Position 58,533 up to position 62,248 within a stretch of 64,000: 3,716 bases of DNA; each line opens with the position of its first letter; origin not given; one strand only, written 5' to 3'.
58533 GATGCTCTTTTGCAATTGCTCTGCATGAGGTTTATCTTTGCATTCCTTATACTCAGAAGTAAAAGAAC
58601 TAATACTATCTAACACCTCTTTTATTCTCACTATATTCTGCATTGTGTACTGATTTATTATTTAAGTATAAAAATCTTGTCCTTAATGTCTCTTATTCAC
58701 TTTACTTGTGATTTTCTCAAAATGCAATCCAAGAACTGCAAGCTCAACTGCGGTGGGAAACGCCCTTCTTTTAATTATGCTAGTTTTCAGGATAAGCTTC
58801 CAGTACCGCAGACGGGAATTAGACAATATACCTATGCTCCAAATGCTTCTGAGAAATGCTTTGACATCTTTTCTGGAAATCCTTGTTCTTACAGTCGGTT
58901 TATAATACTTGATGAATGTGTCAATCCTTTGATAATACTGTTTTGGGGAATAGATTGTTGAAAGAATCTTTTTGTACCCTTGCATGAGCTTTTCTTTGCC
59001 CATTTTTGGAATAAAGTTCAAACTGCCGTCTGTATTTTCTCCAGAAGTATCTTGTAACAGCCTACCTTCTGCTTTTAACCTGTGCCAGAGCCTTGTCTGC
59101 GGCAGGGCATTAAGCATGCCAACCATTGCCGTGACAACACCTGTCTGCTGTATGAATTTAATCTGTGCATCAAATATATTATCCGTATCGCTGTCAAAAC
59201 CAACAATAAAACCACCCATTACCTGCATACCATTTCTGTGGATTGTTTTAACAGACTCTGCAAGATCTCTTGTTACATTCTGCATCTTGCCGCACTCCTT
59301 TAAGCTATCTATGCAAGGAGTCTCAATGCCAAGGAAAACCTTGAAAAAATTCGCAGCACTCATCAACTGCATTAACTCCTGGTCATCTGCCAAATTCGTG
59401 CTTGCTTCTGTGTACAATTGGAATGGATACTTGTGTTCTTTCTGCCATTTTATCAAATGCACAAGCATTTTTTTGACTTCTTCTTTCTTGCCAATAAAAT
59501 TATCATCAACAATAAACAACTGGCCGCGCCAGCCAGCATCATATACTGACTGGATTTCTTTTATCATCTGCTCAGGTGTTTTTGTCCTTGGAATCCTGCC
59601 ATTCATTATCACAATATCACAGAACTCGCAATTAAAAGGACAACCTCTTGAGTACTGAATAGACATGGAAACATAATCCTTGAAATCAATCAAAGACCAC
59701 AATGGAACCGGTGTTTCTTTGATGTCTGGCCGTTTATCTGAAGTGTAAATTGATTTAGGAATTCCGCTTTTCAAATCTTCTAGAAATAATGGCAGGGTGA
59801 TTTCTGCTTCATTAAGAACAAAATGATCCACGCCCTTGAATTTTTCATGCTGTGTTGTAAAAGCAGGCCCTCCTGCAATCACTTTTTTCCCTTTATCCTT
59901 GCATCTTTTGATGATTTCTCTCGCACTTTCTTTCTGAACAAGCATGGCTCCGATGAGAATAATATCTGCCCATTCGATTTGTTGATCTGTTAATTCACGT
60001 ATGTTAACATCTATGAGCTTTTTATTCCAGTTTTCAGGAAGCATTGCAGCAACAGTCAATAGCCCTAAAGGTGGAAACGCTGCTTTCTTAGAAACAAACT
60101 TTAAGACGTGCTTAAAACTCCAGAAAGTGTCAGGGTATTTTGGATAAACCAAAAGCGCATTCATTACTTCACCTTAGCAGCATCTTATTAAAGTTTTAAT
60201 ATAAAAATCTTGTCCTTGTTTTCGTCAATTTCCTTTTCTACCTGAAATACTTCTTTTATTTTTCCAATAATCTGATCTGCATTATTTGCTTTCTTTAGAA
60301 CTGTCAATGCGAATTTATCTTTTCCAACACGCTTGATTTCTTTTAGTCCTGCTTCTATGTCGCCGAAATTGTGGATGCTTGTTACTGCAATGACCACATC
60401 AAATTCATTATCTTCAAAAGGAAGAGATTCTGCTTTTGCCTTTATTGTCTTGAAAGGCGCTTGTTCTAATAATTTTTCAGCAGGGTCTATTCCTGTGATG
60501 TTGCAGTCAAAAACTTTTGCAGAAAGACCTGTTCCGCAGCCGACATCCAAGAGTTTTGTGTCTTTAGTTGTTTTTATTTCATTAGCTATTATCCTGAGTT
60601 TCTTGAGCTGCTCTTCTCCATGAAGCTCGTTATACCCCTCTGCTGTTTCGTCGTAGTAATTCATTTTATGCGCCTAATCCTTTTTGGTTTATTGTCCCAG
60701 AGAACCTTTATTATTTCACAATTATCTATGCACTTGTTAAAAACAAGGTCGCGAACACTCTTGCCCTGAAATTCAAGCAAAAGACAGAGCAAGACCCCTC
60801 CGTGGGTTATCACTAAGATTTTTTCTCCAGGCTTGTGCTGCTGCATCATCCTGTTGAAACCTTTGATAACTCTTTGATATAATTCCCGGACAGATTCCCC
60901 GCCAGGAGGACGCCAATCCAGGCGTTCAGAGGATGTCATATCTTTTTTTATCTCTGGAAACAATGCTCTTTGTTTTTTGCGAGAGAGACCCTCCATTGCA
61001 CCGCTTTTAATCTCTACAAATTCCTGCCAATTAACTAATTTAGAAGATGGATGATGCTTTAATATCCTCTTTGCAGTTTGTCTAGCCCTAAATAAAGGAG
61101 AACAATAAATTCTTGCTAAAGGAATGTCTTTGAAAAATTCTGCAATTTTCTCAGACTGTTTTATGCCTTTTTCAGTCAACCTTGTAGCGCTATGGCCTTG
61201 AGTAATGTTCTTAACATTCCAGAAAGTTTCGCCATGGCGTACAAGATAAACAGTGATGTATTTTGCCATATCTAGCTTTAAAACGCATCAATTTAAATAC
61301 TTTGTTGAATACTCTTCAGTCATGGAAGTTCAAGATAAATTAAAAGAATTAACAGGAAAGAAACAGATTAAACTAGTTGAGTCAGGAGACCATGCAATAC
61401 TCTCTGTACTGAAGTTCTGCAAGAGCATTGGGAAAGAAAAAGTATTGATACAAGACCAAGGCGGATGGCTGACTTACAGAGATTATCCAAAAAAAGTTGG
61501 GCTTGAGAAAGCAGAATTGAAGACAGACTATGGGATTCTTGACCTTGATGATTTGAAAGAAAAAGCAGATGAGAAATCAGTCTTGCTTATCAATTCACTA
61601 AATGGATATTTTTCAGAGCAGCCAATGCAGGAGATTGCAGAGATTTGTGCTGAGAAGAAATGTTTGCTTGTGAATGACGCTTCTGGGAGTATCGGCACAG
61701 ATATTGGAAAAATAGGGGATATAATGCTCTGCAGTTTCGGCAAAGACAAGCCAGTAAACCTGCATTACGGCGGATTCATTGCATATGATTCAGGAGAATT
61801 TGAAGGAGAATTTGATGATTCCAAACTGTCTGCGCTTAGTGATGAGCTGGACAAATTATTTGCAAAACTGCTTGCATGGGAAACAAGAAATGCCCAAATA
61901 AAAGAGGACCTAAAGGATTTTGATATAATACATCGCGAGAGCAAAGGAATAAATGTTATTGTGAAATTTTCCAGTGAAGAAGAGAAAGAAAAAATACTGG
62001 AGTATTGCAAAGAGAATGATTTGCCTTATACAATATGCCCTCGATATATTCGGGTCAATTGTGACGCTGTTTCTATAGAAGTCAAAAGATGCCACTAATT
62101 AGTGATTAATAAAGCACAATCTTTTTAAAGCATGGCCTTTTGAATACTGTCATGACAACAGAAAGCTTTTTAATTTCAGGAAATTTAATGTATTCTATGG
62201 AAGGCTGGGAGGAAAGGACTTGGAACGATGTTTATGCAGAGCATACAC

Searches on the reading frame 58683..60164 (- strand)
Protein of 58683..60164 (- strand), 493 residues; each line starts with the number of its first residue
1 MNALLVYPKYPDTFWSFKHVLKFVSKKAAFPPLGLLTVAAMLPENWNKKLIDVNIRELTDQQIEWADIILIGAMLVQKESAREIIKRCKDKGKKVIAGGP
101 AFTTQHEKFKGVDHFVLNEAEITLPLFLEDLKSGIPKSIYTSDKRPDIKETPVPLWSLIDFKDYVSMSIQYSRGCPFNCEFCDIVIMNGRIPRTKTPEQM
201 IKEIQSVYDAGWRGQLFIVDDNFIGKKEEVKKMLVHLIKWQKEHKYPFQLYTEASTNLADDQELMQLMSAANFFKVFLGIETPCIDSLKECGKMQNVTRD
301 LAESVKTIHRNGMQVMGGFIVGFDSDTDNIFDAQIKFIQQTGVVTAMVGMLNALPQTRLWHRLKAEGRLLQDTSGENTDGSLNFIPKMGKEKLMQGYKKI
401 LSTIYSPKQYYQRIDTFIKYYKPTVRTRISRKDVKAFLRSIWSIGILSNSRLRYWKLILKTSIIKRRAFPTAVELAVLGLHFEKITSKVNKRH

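Call 79: search_protein_families(library=pfam, proteins=[window:58683-60164:-], max_evalue=0.00001)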
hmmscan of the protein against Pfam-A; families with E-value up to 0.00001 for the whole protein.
window:58683-60164:- (493 aa): 3 families
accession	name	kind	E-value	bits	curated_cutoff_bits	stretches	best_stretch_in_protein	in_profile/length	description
PF13282.11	DUF4070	-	4e-41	140.8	22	1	357-492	1-141/144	Domain of unknown function (DUF4070)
PF04055.27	Radical_SAM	-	2.4e-15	57.6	29.5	1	170-333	2-161/166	Radical SAM superfamily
PF02310.24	B12-binding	-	1.5e-11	44.6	32.1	1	30-125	12-118/121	B12 binding domain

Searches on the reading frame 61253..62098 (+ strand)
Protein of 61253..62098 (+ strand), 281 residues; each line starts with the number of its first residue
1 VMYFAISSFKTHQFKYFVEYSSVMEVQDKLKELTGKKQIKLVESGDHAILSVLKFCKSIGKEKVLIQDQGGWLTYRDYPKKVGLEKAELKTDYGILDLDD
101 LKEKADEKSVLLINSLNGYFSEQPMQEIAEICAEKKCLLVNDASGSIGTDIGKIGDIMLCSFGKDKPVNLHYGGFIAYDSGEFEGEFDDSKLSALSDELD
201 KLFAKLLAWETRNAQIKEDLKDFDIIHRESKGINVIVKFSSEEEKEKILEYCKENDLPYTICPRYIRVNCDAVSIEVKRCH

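Call 79: search_protein_families(library=pfam, proteins=[window:61253-62098:+], max_evalue=0.00001)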
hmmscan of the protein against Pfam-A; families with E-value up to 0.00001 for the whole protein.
window:61253-62098:+ (281 aa): 1 family
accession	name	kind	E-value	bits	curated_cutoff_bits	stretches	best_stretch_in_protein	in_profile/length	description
PF01041.23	DegT_DnrJ_EryC1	-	7.1e-08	32.5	19.8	1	17-184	20-192/360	DegT/DnrJ/EryC1/StrS aminotransferase family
